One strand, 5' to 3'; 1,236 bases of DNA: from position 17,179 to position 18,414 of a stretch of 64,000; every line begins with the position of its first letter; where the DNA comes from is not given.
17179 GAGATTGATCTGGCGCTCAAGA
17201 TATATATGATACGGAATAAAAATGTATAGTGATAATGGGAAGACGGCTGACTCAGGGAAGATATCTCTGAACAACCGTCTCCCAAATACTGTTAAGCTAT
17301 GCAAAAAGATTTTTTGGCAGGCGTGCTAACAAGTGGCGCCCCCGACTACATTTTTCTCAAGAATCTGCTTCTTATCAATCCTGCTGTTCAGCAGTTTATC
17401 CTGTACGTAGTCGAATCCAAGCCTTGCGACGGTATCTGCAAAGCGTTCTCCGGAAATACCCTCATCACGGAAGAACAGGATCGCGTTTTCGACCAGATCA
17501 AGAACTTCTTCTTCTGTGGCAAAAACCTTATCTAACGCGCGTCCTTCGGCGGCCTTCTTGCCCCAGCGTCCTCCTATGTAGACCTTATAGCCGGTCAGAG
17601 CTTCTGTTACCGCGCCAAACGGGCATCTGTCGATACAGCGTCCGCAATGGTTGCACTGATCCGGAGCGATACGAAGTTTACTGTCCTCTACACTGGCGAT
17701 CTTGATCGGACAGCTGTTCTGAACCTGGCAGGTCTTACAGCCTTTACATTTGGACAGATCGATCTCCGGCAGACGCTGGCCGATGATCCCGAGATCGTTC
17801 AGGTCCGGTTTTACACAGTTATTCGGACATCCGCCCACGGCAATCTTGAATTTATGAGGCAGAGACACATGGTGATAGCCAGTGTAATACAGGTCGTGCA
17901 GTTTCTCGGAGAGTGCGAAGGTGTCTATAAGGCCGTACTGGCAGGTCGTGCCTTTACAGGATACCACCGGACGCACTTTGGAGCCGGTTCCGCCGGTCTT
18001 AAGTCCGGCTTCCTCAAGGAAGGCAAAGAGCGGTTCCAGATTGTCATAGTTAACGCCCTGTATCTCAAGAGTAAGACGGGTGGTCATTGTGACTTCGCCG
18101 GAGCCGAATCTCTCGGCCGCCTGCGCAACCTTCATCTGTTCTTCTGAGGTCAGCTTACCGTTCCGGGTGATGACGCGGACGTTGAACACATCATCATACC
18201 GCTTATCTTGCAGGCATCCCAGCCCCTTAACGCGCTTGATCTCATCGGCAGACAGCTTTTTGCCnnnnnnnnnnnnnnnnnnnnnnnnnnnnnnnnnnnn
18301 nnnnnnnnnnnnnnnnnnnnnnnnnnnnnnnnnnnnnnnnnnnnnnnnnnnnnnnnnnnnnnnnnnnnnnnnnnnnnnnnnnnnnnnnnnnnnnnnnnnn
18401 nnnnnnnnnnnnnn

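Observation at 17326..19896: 856-aa three-module sulfur-redox protein: CoA-disulfide/persulfide-reductase-like FAD domain + rhodanese + siroheme/4Fe-4S sulfite-reductase-like domain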

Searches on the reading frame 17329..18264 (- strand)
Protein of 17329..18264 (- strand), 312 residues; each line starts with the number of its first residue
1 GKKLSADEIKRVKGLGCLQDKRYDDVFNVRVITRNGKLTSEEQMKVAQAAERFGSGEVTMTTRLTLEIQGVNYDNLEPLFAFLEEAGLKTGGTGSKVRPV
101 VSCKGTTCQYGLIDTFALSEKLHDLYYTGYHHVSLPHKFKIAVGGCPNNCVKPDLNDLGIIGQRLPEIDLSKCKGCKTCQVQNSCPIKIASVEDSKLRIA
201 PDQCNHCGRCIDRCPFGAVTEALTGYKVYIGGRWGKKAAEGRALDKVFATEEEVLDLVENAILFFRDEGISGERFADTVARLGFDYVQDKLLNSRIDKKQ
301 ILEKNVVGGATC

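Call 16: search_solved_structures(query=window:17329-18264:-, max_evalue=0.001, show_alignments=3)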
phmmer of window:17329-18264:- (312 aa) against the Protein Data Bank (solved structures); distinct sequences matched with E-value up to 0.001: 38.
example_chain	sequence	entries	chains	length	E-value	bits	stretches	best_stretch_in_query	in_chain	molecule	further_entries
7np8_A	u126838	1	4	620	1.2e-37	133.1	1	21-287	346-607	Coenzyme F420-dependent sulfite reductase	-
7npa_A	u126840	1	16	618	2.7e-37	131.9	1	21-284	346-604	Coenzyme F420-dependent sulfite reductase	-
9tn7_A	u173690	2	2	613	1.8e-34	122.7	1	27-283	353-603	Coenzyme F420 hydrogenase/dehydrogenase beta subunit domain protein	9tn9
3or2_A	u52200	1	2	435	8.9e-17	64.5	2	53-168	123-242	Sulfite redcutase subunit alpha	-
3or1_A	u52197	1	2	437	9.1e-17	64.5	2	53-168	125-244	Sulfite reductase alpha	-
2v4j_A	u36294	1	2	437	2.7e-16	63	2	17-168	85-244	SULFITE REDUCTASE, DISSIMILATORY-TYPE SUBUNIT ALPHA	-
3b0h_A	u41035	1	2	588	1.1e-14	57.6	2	35-162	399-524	Nitrite reductase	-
3mm5_A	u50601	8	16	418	1.6e-14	57.1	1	48-284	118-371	Sulfite reductase, dissimilatory-type subunit alpha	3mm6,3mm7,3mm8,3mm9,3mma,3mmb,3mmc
1zj8_A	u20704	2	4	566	4.5e-14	55.7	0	24-167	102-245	Probable ferredoxin-dependent nitrite reductase NirA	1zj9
2xsj_A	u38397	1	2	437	1.8e-13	53.7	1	67-165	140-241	SULFITE REDUCTASE ALPHA SUBUNIT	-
3vlx_A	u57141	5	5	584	2.5e-13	53.2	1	36-163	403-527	Nitrite reductase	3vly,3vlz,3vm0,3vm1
3b0l_A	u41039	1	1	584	4.2e-13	52.5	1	36-163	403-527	Nitrite reductase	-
2akj_A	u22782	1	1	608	8.6e-13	51.4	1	34-176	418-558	Ferredoxin--nitrite reductase, chloroplast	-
3b0m_A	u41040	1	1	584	8.9e-13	51.4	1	36-163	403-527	Nitrite reductase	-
3b0j_A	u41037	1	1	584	9.1e-13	51.4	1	36-163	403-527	Nitrite reductase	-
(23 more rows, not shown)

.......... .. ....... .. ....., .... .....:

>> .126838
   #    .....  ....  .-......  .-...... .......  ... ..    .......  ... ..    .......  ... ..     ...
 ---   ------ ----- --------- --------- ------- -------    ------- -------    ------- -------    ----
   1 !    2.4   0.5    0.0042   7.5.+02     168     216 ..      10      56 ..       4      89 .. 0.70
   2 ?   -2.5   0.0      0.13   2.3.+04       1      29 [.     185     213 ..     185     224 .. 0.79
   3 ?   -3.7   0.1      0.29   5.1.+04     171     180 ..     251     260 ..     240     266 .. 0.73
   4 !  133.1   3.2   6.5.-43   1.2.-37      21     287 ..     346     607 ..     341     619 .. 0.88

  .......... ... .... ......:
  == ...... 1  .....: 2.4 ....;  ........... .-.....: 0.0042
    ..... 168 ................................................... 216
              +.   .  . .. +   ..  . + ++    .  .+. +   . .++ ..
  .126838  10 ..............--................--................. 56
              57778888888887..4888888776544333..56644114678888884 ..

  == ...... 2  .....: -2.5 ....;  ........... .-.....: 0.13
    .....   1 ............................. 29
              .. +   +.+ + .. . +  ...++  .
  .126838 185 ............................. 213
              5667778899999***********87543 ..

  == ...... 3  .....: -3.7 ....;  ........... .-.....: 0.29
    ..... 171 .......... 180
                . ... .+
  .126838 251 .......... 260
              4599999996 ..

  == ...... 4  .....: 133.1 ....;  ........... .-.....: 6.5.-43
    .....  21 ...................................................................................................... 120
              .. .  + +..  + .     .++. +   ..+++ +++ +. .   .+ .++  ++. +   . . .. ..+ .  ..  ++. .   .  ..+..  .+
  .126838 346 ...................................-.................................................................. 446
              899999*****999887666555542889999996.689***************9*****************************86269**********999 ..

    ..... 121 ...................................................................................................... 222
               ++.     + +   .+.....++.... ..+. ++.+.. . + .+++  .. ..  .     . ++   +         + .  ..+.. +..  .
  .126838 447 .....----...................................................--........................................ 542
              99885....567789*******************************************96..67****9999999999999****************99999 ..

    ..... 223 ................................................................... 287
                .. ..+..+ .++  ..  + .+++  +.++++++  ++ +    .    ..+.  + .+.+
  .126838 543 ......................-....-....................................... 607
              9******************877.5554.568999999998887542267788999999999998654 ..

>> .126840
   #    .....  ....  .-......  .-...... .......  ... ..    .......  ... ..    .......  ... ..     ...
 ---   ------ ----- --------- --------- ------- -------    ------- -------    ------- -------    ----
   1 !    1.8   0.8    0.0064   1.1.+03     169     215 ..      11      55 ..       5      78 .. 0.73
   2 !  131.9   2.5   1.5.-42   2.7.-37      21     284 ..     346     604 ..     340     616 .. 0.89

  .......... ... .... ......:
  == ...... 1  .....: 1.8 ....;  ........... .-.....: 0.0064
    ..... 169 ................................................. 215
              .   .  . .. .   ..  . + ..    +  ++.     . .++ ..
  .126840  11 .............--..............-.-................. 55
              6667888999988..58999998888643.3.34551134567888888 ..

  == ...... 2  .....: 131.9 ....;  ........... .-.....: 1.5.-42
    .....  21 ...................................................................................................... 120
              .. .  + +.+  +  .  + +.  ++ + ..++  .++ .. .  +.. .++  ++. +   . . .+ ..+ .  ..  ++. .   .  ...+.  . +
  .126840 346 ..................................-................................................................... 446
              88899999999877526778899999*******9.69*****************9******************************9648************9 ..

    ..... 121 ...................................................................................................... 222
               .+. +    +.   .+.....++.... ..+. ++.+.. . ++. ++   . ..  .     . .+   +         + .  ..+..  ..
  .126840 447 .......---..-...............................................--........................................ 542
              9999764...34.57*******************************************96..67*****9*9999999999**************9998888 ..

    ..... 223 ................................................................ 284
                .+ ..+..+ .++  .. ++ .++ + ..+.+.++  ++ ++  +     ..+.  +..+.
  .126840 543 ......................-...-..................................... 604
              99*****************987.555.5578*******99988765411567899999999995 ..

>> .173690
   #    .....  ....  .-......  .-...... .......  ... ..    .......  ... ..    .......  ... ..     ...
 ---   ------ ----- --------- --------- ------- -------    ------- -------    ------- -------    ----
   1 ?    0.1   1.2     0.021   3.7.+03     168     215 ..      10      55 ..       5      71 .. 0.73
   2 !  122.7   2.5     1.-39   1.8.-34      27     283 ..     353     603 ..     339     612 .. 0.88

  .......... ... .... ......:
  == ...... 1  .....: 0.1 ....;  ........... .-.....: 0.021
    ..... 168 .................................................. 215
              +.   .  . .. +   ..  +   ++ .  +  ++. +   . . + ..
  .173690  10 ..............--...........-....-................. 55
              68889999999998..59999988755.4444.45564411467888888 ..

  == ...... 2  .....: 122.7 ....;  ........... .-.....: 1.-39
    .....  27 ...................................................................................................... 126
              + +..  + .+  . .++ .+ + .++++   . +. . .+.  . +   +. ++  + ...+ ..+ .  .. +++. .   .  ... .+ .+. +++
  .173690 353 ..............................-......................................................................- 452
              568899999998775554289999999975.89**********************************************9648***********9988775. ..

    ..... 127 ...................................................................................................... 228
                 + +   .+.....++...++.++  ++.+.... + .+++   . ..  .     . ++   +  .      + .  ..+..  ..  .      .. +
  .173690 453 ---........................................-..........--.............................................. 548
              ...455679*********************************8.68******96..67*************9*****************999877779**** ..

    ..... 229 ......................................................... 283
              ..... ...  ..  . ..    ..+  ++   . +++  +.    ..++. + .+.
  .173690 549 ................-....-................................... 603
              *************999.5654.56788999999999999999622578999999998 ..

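Call 32: find_homologous_proteins(query=window:17329-18264:-, max_evalue=1e-20)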
Query window:17329-18264:- (312 aa): 7410 proteins with E <= 1e-20 among 8000 candidates; the best 120 are listed.
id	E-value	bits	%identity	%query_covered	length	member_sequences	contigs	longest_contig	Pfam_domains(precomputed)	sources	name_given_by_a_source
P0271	3.7e-186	636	86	100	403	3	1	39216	PF01077.28,PF12797.13,PF12837.13,PF00581.26,PF00037.33,PF03460.23,PF12838.13,PF13237.12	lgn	-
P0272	1.4e-185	634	87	100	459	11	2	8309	PF01077.28,PF12797.13,PF12837.13,PF00581.26,PF00037.33,PF03460.23,PF12838.13,PF13237.12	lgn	-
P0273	8.7e-185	631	86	100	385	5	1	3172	PF01077.28,PF12797.13,PF12837.13,PF00037.33,PF03460.23,PF12838.13,PF13237.12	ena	-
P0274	6.3e-177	605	82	100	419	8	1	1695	PF01077.28,PF12797.13,PF12837.13,PF00037.33,PF03460.23,PF12838.13,PF25160.2,PF13237.12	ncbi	-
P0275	1.1e-176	605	82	100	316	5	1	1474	PF01077.28,PF12797.13,PF12837.13,PF00037.33,PF03460.23,PF12838.13,PF13237.12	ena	-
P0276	7.4e-176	602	82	100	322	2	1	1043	PF01077.28,PF12797.13,PF12837.13,PF00037.33,PF03460.23,PF12838.13,PF13237.12,PF13187.12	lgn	-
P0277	4.6e-175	599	81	100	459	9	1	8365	PF01077.28,PF12797.13,PF12837.13,PF00581.26,PF00037.33,PF03460.23,PF12838.13,PF13237.12,PF13187.12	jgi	-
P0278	5.0e-175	599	82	100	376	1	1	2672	PF01077.28,PF12797.13,PF12837.13,PF00581.26,PF00037.33,PF03460.23,PF12838.13,PF13237.12,PF13187.12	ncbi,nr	ncbi:MAG: 4Fe-4S binding protein, partial [Lachnospiraceae bacterium]|nr:4Fe-4S binding protein [Lac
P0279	7.1e-175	599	82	100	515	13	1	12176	PF01077.28,PF12797.13,PF02852.29,PF12837.13,PF00581.26,PF00037.33,PF03460.23,PF12838.13,PF13237.12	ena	-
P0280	2.2e-173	594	82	100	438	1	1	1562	PF01077.28,PF12797.13,PF12837.13,PF00581.26,PF00037.33,PF03460.23,PF12838.13,PF13237.12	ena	-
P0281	7.6e-172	589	79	100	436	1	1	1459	PF01077.28,PF12797.13,PF12837.13,PF00581.26,PF00037.33,PF03460.23,PF12838.13,PF13237.12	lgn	-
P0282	3.3e-170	583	79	100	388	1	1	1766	PF01077.28,PF12797.13,PF12837.13,PF00037.33,PF03460.23,PF12838.13,PF13237.12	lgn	-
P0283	8.6e-170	582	79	100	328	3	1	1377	PF01077.28,PF12797.13,PF12837.13,PF03460.23,PF12838.13,PF13237.12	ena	-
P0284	9.6e-169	579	78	100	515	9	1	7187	PF01077.28,PF12797.13,PF02852.29,PF12837.13,PF00581.26,PF03460.23,PF12838.13,PF13237.12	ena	-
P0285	2.9e-168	577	77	100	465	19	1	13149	PF01077.28,PF12797.13,PF12837.13,PF00581.26,PF00037.33,PF03460.23,PF12838.13,PF13237.12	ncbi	-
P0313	7.1e-154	530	73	100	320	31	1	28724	PF01077.28,PF12797.13,PF03460.23,PF13237.12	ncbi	-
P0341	1.1e-148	513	70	100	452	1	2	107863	PF01077.28,PF09719.16,PF12837.13,PF00037.33,PF03460.23,PF12838.13,PF13237.12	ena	-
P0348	3.6e-148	511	71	99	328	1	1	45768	PF01077.28,PF12797.13,PF00037.33,PF03460.23,PF13237.12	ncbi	-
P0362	4.4e-147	507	69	99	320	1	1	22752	PF01077.28,PF12797.13,PF12837.13,PF00037.33,PF03460.23,PF12838.13,PF13237.12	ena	-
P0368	1.1e-146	506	73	93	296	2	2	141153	PF01077.28,PF12797.13,PF03460.23,PF12838.13,PF13237.12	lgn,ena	-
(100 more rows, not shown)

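Call 36: find_encoding_contigs(protein=P0313, flank=6000, max_places=4)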
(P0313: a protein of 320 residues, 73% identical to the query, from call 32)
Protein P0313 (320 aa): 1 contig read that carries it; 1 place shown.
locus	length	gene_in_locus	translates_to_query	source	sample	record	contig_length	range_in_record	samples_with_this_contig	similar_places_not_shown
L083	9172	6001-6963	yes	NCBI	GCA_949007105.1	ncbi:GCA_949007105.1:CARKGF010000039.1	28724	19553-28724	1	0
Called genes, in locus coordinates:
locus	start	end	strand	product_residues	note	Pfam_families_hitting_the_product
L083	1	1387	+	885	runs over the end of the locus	PF25788:Ig_Rha78A_N, PF08531:Bac_rhamnosid_N, PF05592:Bac_rhamnosid, PF17389:Bac_rhamnosid6H, PF17390:Bac_rhamnosid_C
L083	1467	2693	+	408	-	PF00270:DEAD, PF00271:Helicase_C, PF16124:RecQ_Zn_bind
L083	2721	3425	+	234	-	PF09382:RQC, PF00570:HRDC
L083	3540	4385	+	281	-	PF04294:VanW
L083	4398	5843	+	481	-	-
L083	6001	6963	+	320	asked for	PF03460:NIR_SIR_ferr, PF01077:NIR_SIR, PF12797:Fer4_2 (faint), PF13237:Fer4_10 (faint)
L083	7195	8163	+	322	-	PF01497:Peripla_BP_2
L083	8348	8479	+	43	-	-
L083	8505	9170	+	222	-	?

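Call 37: find_encoding_contigs(protein=P0368, flank=6000, max_places=4)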
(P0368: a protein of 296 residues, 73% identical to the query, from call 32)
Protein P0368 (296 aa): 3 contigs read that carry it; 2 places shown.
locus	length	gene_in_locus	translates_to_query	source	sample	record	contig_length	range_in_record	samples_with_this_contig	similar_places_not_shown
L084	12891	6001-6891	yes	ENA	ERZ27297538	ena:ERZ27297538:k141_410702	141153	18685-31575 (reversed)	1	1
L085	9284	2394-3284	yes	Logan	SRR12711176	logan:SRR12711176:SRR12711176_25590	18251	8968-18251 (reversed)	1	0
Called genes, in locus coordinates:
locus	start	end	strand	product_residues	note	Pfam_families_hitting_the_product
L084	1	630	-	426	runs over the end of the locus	PF00070:Pyr_redox (faint), PF00890:FAD_binding_2 (weak), PF01134:GIDA (weak), PF01266:DAO (faint), PF01494:FAD_binding_3 (faint), PF03486:HI0933_like (weak), PF07992:Pyr_redox_2 (faint), PF12831:FAD_oxidored, +1 more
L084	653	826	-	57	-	PF12833:HTH_18 (weak)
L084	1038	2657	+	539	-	PF00768:Peptidase_S11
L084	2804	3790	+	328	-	PF01113:DapB_N (faint), PF16654:DAPDH_C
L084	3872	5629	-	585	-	PF13088:BNR_2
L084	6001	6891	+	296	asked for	PF03460:NIR_SIR_ferr, PF01077:NIR_SIR, PF12838:Fer4_7 (faint), PF12797:Fer4_2 (faint), PF13237:Fer4_10 (faint)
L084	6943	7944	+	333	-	PF01497:Peripla_BP_2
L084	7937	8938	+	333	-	PF01032:FecCD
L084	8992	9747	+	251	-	PF02463:SMC_N (faint), PF13175:AAA_15 (weak), PF13476:AAA_23 (weak), PF13555:AAA_29 (faint), PF00005:ABC_tran, PF13304:AAA_21 (weak)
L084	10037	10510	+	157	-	PF13404:HTH_AsnC-type, PF13412:HTH_24, PF01037:AsnC_trans_reg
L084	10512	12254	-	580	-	PF12708:Pect-lyase_RHGA_epim, PF00295:Glyco_hydro_28, PF13229:Beta_helix (faint)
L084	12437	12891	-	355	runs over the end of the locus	-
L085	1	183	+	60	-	?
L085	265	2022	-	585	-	PF13088:BNR_2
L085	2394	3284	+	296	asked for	PF03460:NIR_SIR_ferr, PF01077:NIR_SIR, PF12838:Fer4_7 (faint), PF12797:Fer4_2 (faint), PF13237:Fer4_10 (faint)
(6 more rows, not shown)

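Call 38: find_encoding_contigs(protein=P0341, flank=6000, max_places=4)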
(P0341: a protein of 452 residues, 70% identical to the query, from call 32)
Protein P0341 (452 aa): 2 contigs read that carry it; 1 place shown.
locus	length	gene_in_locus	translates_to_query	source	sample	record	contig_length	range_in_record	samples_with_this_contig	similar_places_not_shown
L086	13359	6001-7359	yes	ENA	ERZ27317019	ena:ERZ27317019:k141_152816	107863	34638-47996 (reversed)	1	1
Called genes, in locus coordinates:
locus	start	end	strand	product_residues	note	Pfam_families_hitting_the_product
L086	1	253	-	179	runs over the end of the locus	PF02525:Flavodoxin_2, PF03358:FMN_red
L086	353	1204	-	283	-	PF04203:Sortase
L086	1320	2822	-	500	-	PF23598:LRR_14 (faint), PF12799:LRR_4 (faint), PF13855:LRR_8 (faint)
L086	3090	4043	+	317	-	PF00294:PfkB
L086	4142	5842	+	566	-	PF01432:Peptidase_M3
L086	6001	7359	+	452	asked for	PF09719:C_GCAxxG_C_C, PF03460:NIR_SIR_ferr, PF01077:NIR_SIR, PF13237:Fer4_10 (weak), PF12838:Fer4_7 (weak), PF00037:Fer4 (weak), PF12837:Fer4_6 (weak)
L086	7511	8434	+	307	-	PF01497:Peripla_BP_2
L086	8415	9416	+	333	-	PF01032:FecCD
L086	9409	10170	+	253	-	PF13175:AAA_15 (faint), PF00005:ABC_tran, PF02463:SMC_N (faint), PF13304:AAA_21 (weak)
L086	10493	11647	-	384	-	PF01098:FTSW_RODA_SPOVE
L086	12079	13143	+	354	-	PF07501:G5, PF06725:3D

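Call 55: search_protein_families(library=pfam, proteins=[L083:4398-5843:+, L083:6001-6963:+, L086:6001-7359:+], max_evalue=0.01)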
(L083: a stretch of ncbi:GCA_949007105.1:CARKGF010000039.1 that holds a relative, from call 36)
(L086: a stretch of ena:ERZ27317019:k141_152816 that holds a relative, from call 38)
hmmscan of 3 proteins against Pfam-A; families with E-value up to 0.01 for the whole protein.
L083:4398-5843:+ (481 aa): 14 families
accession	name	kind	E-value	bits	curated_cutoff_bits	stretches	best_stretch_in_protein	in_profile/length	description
PF07992.20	Pyr_redox_2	-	6.1e-61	206.8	26.1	1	1-287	1-278/291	Pyridine nucleotide-disulphide oxidoreductase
PF00070.33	Pyr_redox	-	1.4e-20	74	22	1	149-224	1-77/82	Pyridine nucleotide-disulphide oxidoreductase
PF02852.28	Pyr_redox_dim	-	1.3e-16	61.2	25.3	1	335-432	11-107/110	Pyridine nucleotide-disulphide oxidoreductase, dimerisation domain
PF13738.12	Pyr_redox_3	-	9e-12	45.3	30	1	73-278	97-305/305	Pyridine nucleotide-disulphide oxidoreductase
PF01266.30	DAO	-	8.6e-10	39.1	27.9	1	150-180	2-32/353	FAD dependent oxidoreductase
PF03486.20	HI0933_like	-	3.1e-06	27.3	50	0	149-182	2-35/244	HI0933-like protein Rossmann domain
PF13454.12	NAD_binding_9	-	1.9e-05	25.1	21.8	0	151-211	1-65/155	FAD-NAD(P)-binding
PF13450.12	NAD_binding_8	-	0.00011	22.8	21.9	1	152-191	1-40/68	NAD(P)-binding Rossmann-like domain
PF13434.12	Lys_Orn_oxgnase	-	0.00016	21.4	21.3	1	78-173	116-214/339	L-lysine 6-monooxygenase/L-ornithine 5-monooxygenase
PF05834.18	Lycopene_cycl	-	0.001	18.7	23.4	0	151-183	3-37/380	Lycopene cyclase protein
PF02254.24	TrkA_N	-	0.0026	18.5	23.8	0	151-181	2-32/116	TrkA-N domain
PF06690.17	HcgC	-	0.0045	17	31.4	0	138-183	32-78/248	FeGP cofactor biosynthesis protein, methyltransferase HcgC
PF02737.24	3HCDH_N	-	0.0067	16.8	22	0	151-183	3-35/180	3-hydroxyacyl-CoA dehydrogenase, NAD binding domain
PF13241.12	NAD_binding_7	-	0.0069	17.4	22.1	0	148-201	8-57/104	Putative NAD(P)-binding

L083:6001-6963:+ (320 aa): 8 families
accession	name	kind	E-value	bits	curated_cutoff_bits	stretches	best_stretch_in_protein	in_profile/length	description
PF01077.27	NIR_SIR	-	4.4e-29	101.4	27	1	102-297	2-148/158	Nitrite and sulphite reductase 4Fe-4S domain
PF03460.22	NIR_SIR_ferr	-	5e-15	55.4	24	1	30-93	4-68/69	Nitrite/Sulfite reductase ferredoxin-like half domain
PF12797.12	Fer4_2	-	2.4e-07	30.7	24.5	2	207-224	5-22/22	4Fe-4S binding domain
PF13237.11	Fer4_10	-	1.2e-06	28.8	25.5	1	206-236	3-35/53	4Fe-4S dicluster domain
PF00037.32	Fer4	-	7.3e-05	22.9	21.1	1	206-226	2-22/24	4Fe-4S binding domain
PF12837.12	Fer4_6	-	0.00029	21.1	25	1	206-226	3-23/24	4Fe-4S binding domain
PF12838.12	Fer4_7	-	0.0026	18.6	27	0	180-226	1-52/52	4Fe-4S dicluster domain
PF25160.1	LdpA_Fe-S-bd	-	0.0039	17.4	27.6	1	193-228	13-44/49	LdpA Fe-S cluster-binding domain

L086:6001-7359:+ (452 aa): 11 families
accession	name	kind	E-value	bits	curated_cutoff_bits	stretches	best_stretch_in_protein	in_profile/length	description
PF01077.27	NIR_SIR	-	7.1e-27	94.2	27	1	234-424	2-143/158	Nitrite and sulphite reductase 4Fe-4S domain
PF09719.15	C_GCAxxG_C_C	-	1.6e-13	51.2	27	1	18-124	3-117/118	Putative redox-active protein (C_GCAxxG_C_C)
PF03460.22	NIR_SIR_ferr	-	1.3e-12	47.7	24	1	164-225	6-68/69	Nitrite/Sulfite reductase ferredoxin-like half domain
PF12837.12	Fer4_6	-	3.1e-09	36.8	25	1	338-359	3-24/24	4Fe-4S binding domain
PF00037.32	Fer4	-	4.3e-08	33.1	21.1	1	338-360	2-24/24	4Fe-4S binding domain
PF13237.11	Fer4_10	-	5.7e-07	29.8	25.5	2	307-355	3-53/53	4Fe-4S dicluster domain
PF12838.12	Fer4_7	-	1.9e-05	25.5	27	1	312-358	1-52/52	4Fe-4S dicluster domain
PF12797.12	Fer4_2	-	8.2e-05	22.8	24.5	2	305-326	2-21/22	4Fe-4S binding domain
PF13187.11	Fer4_9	-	0.0023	18.3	27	1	312-359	1-52/52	4Fe-4S dicluster domain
PF13484.11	Fer4_16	-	0.0029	18.8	30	1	343-362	1-20/66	4Fe-4S double cluster binding domain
PF25160.1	LdpA_Fe-S-bd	-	0.0058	16.8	27.6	0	325-361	13-45/49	LdpA Fe-S cluster-binding domain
